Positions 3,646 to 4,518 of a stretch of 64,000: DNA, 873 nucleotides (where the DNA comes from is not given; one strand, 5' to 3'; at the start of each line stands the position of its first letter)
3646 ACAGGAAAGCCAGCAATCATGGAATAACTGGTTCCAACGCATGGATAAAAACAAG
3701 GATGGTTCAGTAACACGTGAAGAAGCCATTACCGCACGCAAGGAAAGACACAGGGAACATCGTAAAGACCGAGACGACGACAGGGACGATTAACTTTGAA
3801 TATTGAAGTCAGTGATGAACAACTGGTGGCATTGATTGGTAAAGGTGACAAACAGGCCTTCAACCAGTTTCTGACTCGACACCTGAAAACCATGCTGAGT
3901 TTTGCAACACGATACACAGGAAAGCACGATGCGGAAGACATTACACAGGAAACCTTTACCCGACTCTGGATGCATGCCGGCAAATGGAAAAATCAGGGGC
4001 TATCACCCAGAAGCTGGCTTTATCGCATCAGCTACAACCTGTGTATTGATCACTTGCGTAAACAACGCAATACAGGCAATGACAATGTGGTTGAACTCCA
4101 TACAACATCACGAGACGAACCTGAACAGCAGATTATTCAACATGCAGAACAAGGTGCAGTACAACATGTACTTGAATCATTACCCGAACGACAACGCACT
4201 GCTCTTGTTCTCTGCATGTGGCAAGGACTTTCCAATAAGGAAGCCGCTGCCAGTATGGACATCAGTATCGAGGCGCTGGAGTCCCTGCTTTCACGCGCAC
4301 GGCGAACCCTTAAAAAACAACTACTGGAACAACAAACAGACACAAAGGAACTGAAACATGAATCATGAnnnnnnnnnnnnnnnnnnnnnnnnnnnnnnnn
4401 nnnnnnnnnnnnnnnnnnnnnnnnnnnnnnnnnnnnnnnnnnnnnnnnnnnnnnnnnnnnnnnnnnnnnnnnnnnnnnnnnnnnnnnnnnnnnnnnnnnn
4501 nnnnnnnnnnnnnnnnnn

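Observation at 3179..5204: Four-gene operon: six-EF-hand secreted protein, ECF sigma, anti-sigma, secreted His-rich protein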

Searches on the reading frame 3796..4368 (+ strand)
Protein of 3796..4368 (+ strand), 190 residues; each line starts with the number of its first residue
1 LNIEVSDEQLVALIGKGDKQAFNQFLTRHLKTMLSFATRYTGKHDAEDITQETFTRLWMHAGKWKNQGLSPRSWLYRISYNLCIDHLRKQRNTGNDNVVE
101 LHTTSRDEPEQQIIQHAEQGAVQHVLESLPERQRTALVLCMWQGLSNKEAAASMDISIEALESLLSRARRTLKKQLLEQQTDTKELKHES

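Call 4: search_protein_families(library=pfam, proteins=[window:3796-4368:+], max_evalue=0.01)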
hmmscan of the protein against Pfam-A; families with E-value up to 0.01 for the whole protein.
window:3796-4368:+ (190 aa): 9 families
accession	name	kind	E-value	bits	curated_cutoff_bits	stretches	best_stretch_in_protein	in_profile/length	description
PF04542.20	Sigma70_r2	-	1.5e-18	66.7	24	1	27-92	3-70/71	Sigma-70 region 2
PF08281.18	Sigma70_r4_2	-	4.2e-15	55.6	25.7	1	121-172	3-54/54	Sigma-70, region 4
PF04545.22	Sigma70_r4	-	2.1e-09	37.2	24.1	1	125-174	1-50/50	Sigma-70, region 4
PF07638.17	Sigma70_ECF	-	2.8e-07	31.1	21.1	1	9-176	6-183/185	ECF sigma factor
PF22233.2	PhyR_sigma-like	-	9.6e-05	22.5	27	1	126-175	1-50/50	Response regulator PhyR, sigma-like domain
PF13518.12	HTH_28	-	0.0015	19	25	0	133-169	1-37/52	Helix-turn-helix domain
PF21047.3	HEAT_Maestro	-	0.0043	17.4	27.4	1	83-173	63-156/229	Maestro, HEAT repeats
PF02001.22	DUF134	-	0.0072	17.3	27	0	124-179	32-85/98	Protein of unknown function DUF134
PF00196.25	GerE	-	0.0077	16.3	23.5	0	128-169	2-42/57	Bacterial regulatory proteins, luxR family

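Call 5: search_protein_families(library=ncbifam, proteins=[window:3796-4368:+], max_evalue=0.01)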
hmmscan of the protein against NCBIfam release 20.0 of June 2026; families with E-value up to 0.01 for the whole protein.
window:3796-4368:+ (190 aa): 112 families (the best 25 are shown)
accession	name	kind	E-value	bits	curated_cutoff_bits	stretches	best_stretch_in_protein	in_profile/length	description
NF004113.0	PRK05602.1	equivalog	7.2e-60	202.2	208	1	5-184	30-209/211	RNA polymerase sigma factor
NF009176.0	PRK12524.1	equivalog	7.2e-42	143.4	264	1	4-181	10-189/196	RNA polymerase sigma factor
TIGR02985.1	Sig70_bacteroi1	subfamily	7.9e-33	114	126.4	1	20-176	1-162/162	RNA polymerase sigma-70 factor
NF009190.0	PRK12538.1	equivalog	1.4e-32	113.3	303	1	6-184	49-227/233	RNA polymerase sigma factor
TIGR02937.1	sigma70-ECF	superfamily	1.5e-31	109.2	42.9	1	21-176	2-165/165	sigma-70 family RNA polymerase sigma factor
NF058625.1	sigma_PG0214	equivalog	1.5e-30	106.2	130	1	19-182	3-167/170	GFO_1088 family ECF-type sigma factor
TIGR02950.1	SigM_subfam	subfamily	4.4e-30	104.6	147.95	1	26-175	6-157/159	RNA polymerase sigma factor, SigM family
NF009166.1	PRK12513.1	equivalog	7.7e-30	104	206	1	4-180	6-190/193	RNA polymerase sigma factor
NF007225.0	PRK09643.1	equivalog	1.9e-29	102.8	190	1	4-185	11-191/204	RNA polymerase sigma factor SigM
NF007223.0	PRK09641.1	equivalog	1.3e-25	90.3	209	1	7-177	5-185/187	RNA polymerase sigma factor SigW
NF006089.0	PRK08241.1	subfamily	8.3e-25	87.6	240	2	15-112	17-111/343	RNA polymerase subunit sigma-70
NF009171.0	PRK12518.1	equivalog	2.7e-24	86.1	208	1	3-179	10-187/191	RNA polymerase sigma factor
TIGR02983.1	SigE-fam_strep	subfamily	7.4e-24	84.5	141.55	1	17-178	3-160/162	SigE family RNA polymerase sigma factor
TIGR02960.1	SigX5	hypoth_equivalog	3.9e-23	82.1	264.75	2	18-106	3-90/322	RNA polymerase sigma-70 factor, TIGR02960 family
NF007229.0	PRK09647.1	equivalog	5.5e-23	81.4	265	1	19-185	43-211/220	RNA polymerase sigma factor SigE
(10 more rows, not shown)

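Call 33: find_related_loci(query=A3, collection=genome_contigs, flank=5000)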
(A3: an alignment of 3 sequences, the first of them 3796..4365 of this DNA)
Query A3 (190 aa) in genome_contigs; peptide patterns used: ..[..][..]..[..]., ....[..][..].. (x = any residue, [..] = any of these).
434 stretches matched a pattern; 34 encode a relative of the query (tblastn E <= 1e-3); 34 distinct loci.
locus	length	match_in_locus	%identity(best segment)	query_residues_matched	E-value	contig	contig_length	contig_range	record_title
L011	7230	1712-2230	43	6-179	8e-40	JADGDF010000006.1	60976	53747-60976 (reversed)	MAG: Thiotrichaceae bacterium isolate BB3 NODE_438_length_60976_cov_591.804951, whole genome shotgun sequence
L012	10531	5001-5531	31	7-176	2e-23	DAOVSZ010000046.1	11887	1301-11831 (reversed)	MAG TPA_asm: Desulfobulbaceae bacterium isolate CSMAG_1640 CSMAG_1640_k141_345582_length_11887_cov_15.4459, whole genome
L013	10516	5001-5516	38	17-190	7e-22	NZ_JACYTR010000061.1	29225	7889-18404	Pseudomarimonas arenosa strain CAU 1598 contig61, whole genome shotgun sequence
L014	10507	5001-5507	33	17-176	7e-22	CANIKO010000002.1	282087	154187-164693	MAG: Bacteroidetes bacterium isolate RH-14apr17-313 genome assembly, contig: RH-14apr17-C49, whole genome shotgun sequen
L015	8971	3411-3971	31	2-176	1e-21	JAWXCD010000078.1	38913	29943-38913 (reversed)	MAG: Verrucomicrobiota bacterium isolate MP9P1.20 k99_1746438, whole genome shotgun sequence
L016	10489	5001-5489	31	15-177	5e-20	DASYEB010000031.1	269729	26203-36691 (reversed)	MAG TPA_asm: Puia sp. isolate SMAG_U4974 k141_2234153, whole genome shotgun sequence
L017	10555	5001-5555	33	5-176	2e-19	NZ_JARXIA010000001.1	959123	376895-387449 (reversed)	Pelagicoccus sp. SDUM812005 scaffold_1_length=959124, whole genome shotgun sequence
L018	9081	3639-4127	32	16-174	3e-19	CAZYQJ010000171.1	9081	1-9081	MAG TPA_asm: uncultured Litorilinea sp. isolate SRP268622_co1_330 genome assembly, contig: NODE_18449_length_9081_cov_4.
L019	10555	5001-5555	32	4-176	1e-17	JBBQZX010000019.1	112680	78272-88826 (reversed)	MAG: Chthoniobacterales bacterium isolate Co_metawrap_2259 Cmw_2259_k141_21677636_length_112680_cov_15.9865, whole genom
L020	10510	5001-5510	28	1-176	1e-16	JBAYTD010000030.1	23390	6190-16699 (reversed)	MAG: Lysobacteraceae bacterium isolate SO_2016_LW2_89 scaffold03879_LW138R_2016, whole genome shotgun sequence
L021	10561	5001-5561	30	1-176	2e-16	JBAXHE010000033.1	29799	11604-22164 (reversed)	MAG: Betaproteobacteria bacterium isolate ELA315 MAG315_33, whole genome shotgun sequence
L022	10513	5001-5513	29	10-178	2e-15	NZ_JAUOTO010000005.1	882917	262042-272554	Flavitalea sp. BT771 NODE_5_length_882917_cov_17.862643, whole genome shotgun sequence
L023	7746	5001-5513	31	6-173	2e-15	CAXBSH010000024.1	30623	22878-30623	MAG TPA_asm: uncultured Planctomycetaceae bacterium isolate SRR1796236_metabat2_27 genome assembly, contig: ERZ2945142.2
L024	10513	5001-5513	31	6-173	2e-15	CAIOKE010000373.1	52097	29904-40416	MAG: uncultured Planctomycetaceae bacterium isolate LaPlata_bin-4282 genome assembly, contig: bin-4282:373/373, whole ge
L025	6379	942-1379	27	8-149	4e-14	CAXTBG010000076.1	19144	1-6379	MAG TPA_asm: uncultured Nakamurella sp. isolate public_SRR11456913_metawrap_bin.14 genome assembly, contig: public_SRR11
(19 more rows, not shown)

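Call 37: search_protein_families(library=pfam, proteins=[L011:2674-3147:+, L013:5871-6404:+, L013:5509-5874:+, L011:2247-2684:+, L011:1139-1648:+, L013:4341-4820:+], max_evalue=0.1)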
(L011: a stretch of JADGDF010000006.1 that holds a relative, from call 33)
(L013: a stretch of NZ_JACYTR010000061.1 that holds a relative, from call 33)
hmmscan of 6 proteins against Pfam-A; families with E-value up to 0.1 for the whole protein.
L011:2674-3147:+ (157 aa): 1 family
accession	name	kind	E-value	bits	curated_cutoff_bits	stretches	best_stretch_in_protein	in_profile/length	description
PF13801.11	Metal_resist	-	9.7e-20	71.4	29.2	1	17-141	1-124/125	Heavy-metal resistance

L013:5871-6404:+ (177 aa): 5 families
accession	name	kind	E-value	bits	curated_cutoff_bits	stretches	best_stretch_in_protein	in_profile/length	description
PF13801.11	Metal_resist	-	4.3e-15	56.4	29.2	1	19-140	3-125/125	Heavy-metal resistance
PF06826.17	Asp-Al_Ex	-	0.022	15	27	1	10-55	12-57/167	Predicted Permease Membrane Region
PF07037.17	YfeC-like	-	0.062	14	22.9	0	88-152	49-112/122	Transcription regulator YfeC-like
PF09418.16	DUF2009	-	0.062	12.8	25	1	71-153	166-250/455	Non-canonical E2 ubiquitin-conjugating enzyme, DUF2009 family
PF25212.1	HVO_A0114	-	0.095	12.9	27.6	0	47-94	10-57/84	HVO_A0114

L013:5509-5874:+ (121 aa): 1 family
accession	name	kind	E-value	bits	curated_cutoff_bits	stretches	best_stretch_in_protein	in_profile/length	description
PF09838.14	DUF2065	-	0.062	13.8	24.3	0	27-59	15-47/56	Uncharacterized protein conserved in bacteria (DUF2065)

L011:2247-2684:+ (145 aa): 0 families

L011:1139-1648:+ (169 aa): 12 families
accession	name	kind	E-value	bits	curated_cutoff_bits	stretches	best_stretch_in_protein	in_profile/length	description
PF13202.12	EF-hand_5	-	3e-17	61.6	25.9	3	114-129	7-22/25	EF hand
PF00036.39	EF-hand_1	-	1e-16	59.6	25.4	2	114-129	8-23/29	EF hand domain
PF13405.12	EF-hand_6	-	9.4e-16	56.4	25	2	63-86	4-27/30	EF-hand domain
PF13499.12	EF-hand_7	-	7.6e-14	52.3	30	1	63-129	6-63/67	EF-hand domain pair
PF13833.12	EF-hand_8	-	6.4e-09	35.9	28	0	116-129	35-48/54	EF-hand domain pair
PF10591.15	SPARC_Ca_bdg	-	9.3e-05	23.1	22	0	94-154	34-79/113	Secreted protein acidic and rich in cysteine Ca binding region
PF00404.24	Dockerin_1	-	0.001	19.7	22.9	0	34-53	26-45/57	Dockerin type I domain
PF22592.2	FCaBP_EF-hand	-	0.005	17.6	27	0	123-153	9-39/93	FCaBP EF-hand domain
PF23657.1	DUF7151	-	0.0062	16.9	27.2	0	68-83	26-41/46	Domain of unknown function (DUF7151)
PF09851.14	SHOCT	-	0.019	15.1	27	0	121-130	13-22/28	Short C-terminal domain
PF25426.1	AAA_lid_BCS1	-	0.051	14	27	1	57-94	16-53/60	Mitochondrial chaperone BCS1-like, ATPase lid domain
PF20891.2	DUF6844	-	0.082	13.5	27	0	50-123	7-78/97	Domain of unknown function (DUF6844)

L013:4341-4820:+ (159 aa): 9 families
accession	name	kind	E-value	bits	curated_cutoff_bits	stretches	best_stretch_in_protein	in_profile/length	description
PF13202.12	EF-hand_5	-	1.2e-19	69.2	25.9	4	102-123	2-23/25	EF hand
PF00036.39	EF-hand_1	-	1e-15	56.5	25.4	2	102-122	3-23/29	EF hand domain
PF13405.12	EF-hand_6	-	2.3e-13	49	25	2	101-122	2-23/30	EF-hand domain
PF13499.12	EF-hand_7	-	2.2e-10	41.2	30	1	98-122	1-25/67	EF-hand domain pair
PF13833.12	EF-hand_8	-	4.3e-05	23.6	28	0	75-88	33-46/54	EF-hand domain pair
PF10591.15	SPARC_Ca_bdg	-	0.00075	20.2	22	0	76-122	63-111/113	Secreted protein acidic and rich in cysteine Ca binding region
PF05901.16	Excalibur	-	0.0047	17.7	22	0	102-114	23-32/36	Excalibur calcium-binding domain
PF00404.24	Dockerin_1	-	0.024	15.3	22.9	0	50-65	34-49/57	Dockerin type I domain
PF23373.1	DUF7093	-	0.086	13.7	27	0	45-154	78-176/214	Family of unknown function (DUF7093)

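Call 55: search_protein_families(library=pfam, alignment_id=A6, max_evalue=0.001)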
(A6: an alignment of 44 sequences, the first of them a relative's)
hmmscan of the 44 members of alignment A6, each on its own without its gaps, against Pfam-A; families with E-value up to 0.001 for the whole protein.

A. member 1, L011:2674-3144:+ (157 aa): 1 family
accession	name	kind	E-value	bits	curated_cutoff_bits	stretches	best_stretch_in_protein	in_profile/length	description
PF13801.11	Metal_resist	-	9.7e-20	71.4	29.2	1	17-141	1-124/125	Heavy-metal resistance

B. families by the number of members that match (of 44 scanned): 4 families
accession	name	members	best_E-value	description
PF13801.11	Metal_resist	30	4.1e-27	Heavy-metal resistance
PF07813.17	LTXXQ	9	8.1e-06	LTXXQ motif family protein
PF16576.10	HlyD_D23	2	7.9e-18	Barrel-sandwich domain of CusB or HlyD membrane-fusion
PF13437.12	HlyD_3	2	2e-11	HlyD family secretion protein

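Call 60: search_protein_families(library=ncbifam, proteins=[L011:1700-2236:+, L013:4902-5519:+], max_evalue=1e-30)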
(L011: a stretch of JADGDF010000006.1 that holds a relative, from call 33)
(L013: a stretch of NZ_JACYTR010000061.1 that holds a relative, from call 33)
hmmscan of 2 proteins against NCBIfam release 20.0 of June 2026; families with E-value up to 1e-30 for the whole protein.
L011:1700-2236:+ (178 aa): 6 families
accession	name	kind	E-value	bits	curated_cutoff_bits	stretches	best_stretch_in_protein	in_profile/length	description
NF004113.0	PRK05602.1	equivalog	1.8e-63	214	208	1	2-176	28-203/211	RNA polymerase sigma factor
NF009190.0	PRK12538.1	equivalog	7.7e-45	153.4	303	1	6-176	50-221/233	RNA polymerase sigma factor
NF009176.0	PRK12524.1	equivalog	2.8e-44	151.2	264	1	3-177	10-187/196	RNA polymerase sigma factor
NF007225.0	PRK09643.1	equivalog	7.5e-38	130.3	190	1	2-175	10-183/204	RNA polymerase sigma factor SigM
NF007223.0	PRK09641.1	equivalog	8.9e-32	110.4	209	0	10-175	9-185/187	RNA polymerase sigma factor SigW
NF009166.1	PRK12513.1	equivalog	9.9e-31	106.9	206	0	2-173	5-185/193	RNA polymerase sigma factor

L013:4902-5519:+ (205 aa): 2 families
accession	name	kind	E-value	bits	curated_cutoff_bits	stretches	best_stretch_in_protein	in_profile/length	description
NF004113.0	PRK05602.1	equivalog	3e-52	177.3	208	1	26-202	34-207/211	RNA polymerase sigma factor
NF009176.0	PRK12524.1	equivalog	4.6e-38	131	264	1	26-197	15-185/196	RNA polymerase sigma factor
